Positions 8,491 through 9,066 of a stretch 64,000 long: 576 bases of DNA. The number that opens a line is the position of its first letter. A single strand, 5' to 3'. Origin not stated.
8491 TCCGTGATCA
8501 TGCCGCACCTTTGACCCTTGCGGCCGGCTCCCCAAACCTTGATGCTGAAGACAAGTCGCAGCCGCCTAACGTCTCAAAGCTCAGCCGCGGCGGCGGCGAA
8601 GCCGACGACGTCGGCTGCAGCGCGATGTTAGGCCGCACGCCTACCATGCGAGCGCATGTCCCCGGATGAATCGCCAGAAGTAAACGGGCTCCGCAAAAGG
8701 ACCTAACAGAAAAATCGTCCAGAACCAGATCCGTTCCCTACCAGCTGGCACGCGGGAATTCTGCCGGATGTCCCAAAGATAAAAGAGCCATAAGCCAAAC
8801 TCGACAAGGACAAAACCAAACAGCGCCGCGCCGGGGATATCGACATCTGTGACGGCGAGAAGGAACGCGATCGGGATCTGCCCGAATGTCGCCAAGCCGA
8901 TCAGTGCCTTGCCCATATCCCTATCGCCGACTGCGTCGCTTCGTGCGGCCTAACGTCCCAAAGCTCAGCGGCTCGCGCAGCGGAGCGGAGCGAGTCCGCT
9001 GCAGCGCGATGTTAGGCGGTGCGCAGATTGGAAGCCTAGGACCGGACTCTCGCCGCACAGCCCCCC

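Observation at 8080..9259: A 172-bp ORF-less cassette is the most abundant cassette (3 copies here, 1 at 2270) and evolves without indels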

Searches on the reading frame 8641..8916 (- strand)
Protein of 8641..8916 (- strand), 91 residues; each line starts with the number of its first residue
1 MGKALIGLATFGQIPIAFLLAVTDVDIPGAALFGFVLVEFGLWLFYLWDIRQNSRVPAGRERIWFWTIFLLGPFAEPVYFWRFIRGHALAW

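Call 10: search_protein_families(library=pfam, proteins=[window:8641-8916:-], max_evalue=0.01)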
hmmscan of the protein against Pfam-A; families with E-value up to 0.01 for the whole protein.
window:8641-8916:- (91 aa): 0 families

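Call 67: search_protein_families(library=pfam, proteins=[window:8641-8916:-], max_evalue=0.01)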
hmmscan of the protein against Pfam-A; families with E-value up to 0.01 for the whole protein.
window:8641-8916:- (91 aa): 0 families
